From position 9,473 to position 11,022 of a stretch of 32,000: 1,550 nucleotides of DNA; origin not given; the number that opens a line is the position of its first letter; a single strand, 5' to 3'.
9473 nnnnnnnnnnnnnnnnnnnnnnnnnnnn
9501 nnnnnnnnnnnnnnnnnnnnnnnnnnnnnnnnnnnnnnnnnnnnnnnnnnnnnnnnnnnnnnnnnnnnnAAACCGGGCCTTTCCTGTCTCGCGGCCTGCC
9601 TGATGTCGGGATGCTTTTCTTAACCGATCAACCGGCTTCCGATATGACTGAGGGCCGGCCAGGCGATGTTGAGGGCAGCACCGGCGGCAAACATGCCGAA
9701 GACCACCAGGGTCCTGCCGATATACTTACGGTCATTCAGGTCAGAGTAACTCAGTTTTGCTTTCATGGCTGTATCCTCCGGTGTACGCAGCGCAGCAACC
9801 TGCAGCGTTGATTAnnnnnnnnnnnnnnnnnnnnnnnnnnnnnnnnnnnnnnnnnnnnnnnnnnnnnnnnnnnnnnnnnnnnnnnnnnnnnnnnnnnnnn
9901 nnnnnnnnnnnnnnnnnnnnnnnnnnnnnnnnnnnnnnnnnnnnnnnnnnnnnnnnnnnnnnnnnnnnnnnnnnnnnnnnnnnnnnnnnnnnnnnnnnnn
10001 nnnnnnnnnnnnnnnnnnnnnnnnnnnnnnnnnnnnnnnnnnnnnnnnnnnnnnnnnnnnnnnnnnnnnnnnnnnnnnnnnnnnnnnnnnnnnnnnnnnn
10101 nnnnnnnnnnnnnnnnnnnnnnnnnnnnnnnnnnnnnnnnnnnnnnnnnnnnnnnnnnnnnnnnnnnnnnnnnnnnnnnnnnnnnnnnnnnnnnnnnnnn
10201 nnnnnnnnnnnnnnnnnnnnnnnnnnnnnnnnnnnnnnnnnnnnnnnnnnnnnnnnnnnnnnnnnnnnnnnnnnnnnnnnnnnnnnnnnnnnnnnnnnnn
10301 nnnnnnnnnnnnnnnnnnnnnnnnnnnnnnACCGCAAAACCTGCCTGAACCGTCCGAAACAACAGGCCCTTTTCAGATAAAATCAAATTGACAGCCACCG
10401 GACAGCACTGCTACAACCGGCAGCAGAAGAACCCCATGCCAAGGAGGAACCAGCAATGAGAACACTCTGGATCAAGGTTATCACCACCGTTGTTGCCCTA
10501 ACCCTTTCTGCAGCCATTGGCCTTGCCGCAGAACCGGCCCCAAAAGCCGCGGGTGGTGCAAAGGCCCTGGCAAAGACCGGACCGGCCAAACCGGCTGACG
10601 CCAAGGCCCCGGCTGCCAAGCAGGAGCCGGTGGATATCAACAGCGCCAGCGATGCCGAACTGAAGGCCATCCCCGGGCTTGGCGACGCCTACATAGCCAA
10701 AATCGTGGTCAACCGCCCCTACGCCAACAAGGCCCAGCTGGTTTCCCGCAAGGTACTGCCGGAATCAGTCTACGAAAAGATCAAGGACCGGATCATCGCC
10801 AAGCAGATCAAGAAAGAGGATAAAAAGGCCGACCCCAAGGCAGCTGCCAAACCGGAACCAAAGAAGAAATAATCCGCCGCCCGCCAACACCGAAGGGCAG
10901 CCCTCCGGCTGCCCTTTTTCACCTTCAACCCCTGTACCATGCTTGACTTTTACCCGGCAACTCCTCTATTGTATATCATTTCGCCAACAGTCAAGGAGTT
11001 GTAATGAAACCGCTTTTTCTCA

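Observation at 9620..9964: Two tandem paralogous ~50-aa hydrophobic peptides missed by the ORF track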

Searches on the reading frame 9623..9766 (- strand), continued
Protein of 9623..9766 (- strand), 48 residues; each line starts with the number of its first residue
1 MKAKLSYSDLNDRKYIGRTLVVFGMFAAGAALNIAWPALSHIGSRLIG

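Call 78: find_encoding_contigs(protein=P0139, flank=7000, max_places=1)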
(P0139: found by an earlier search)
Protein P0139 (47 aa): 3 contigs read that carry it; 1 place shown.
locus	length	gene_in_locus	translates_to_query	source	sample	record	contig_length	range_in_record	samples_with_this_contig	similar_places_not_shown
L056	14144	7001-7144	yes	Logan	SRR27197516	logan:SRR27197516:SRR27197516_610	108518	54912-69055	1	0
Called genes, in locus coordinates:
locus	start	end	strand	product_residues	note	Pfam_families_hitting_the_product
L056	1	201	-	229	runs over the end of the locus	-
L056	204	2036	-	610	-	PF03237:Terminase_6N, PF05127:NAT10_TcmA_helicase (weak)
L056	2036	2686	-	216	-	-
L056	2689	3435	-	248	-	-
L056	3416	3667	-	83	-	-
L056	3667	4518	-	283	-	PF00149:Metallophos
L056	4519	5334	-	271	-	-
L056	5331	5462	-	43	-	-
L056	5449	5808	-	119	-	-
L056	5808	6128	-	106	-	-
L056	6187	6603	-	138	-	-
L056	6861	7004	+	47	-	-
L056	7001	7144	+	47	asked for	-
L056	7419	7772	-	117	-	PF00700:Flagellin_C (weak)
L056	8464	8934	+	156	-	-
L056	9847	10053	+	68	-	-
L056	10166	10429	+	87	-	-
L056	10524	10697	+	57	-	-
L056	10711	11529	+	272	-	-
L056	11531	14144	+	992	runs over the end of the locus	-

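Call 80: search_protein_families(library=pfam, proteins=[P0130, P0110, P0153, P0107, P0104, P0116, P0121, P0133, P0136, P0137], max_evalue=1)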
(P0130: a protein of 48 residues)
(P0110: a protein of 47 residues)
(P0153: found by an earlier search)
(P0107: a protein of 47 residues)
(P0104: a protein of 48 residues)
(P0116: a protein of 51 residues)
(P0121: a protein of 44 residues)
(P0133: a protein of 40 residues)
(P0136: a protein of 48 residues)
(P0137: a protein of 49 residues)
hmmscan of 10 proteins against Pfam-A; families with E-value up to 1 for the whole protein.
P0130 (48 aa): 0 families

P0110 (47 aa): 0 families

P0153 (47 aa): 0 families

P0107 (47 aa): 3 families
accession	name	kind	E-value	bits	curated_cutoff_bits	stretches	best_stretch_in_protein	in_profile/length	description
PF20803.2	PaaX_M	-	0.084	13.4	24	1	16-36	26-46/83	PaaX protein central Cas2-like domain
PF09813.14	Coa3_cc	-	0.11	12.7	27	1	17-34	13-30/48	Cytochrome c oxidase assembly factor 3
PF01281.25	Ribosomal_L9_N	-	0.11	12.6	20.7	1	9-29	19-39/47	Ribosomal protein L9, N-terminal domain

P0104 (48 aa): 0 families

P0116 (51 aa): 0 families

P0121 (44 aa): 0 families

P0133 (40 aa): 1 family
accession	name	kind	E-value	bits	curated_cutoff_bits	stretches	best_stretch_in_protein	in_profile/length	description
PF04995.19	CcmD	-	0.44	11.1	25.6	1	18-34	12-28/44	Heme exporter protein D (CcmD)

P0136 (48 aa): 2 families
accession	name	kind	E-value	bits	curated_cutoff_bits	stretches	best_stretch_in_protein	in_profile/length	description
PF25093.1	DUF7807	-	0.042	14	27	1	4-47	22-64/170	Family of unknown function (DUF7807)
PF07214.17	DUF1418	-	0.085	13.2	22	1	8-46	36-75/94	Protein of unknown function (DUF1418)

P0137 (49 aa): 0 families

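Call 95: predict_structure(alignment_id=A4)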
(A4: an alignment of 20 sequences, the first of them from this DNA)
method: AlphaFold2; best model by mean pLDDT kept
length: 48 residues; sequences in the alignment: 20
mean_pLDDT: 75.5   pTM: 0.39
mean pLDDT of the five models: 75.5, 75.4, 74.8, 74.2, 73.5
residues with pLDDT >= 90: 9; 70-90: 22; 50-70: 15; < 50: 2
segments of 3 or more residues with pLDDT < 50: none
pLDDT, mean of each block of 10 residues (from residue 1): 55 83 92 79 66
secondary structure, 60 per line:
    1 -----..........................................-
elements in order: H6-47

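Call 104: find_related_loci(query=A3, collection=viral_contigs, flank=6000)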
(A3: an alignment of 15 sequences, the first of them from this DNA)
Query A3 (48 aa) in viral_contigs; peptide patterns used: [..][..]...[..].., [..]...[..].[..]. (x = any residue, [..] = any of these).
14 stretches matched a pattern, but none encodes a relative of the query by tblastn (E <= 1e-3).

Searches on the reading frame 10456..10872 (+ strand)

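Call 6: search_protein_families(library=pfam, proteins=[window:10456-10872:+], max_evalue=1)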
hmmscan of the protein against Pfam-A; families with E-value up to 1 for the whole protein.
window:10456-10872:+ (138 aa): 2 families
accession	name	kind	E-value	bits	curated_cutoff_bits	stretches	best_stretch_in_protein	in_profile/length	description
PF12836.13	HHH_3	-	3.2e-10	40.4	27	1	55-113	2-64/65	Helix-hairpin-helix motif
PF06514.17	PsbU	-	0.0027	18.1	24.5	1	47-102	3-58/93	Photosystem II 12 kDa extrinsic protein (PsbU)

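Call 7: search_protein_families(library=ncbifam, proteins=[window:10456-10872:+], max_evalue=1)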
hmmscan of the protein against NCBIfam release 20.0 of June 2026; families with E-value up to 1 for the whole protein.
window:10456-10872:+ (138 aa): 4 families
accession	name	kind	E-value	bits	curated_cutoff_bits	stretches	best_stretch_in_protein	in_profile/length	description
TIGR01259.1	comE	subfamily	2.5e-05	24.3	152.35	1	49-113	50-118/120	comEA protein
NF002708.1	PRK02515.1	equivalog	0.00017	21.5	85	1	1-110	1-110/137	photosystem II complex extrinsic protein PsbU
TIGR03916.1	rSAM_link_UDG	hypoth_equivalog_domain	0.0034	16.6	343.5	1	55-126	318-387/415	putative DNA modification/repair radical SAM protein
TIGR00426.1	TIGR00426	subfamily_domain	0.066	13.3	53.1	1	59-114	8-68/69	competence protein ComEA helix-hairpin-helix repeat region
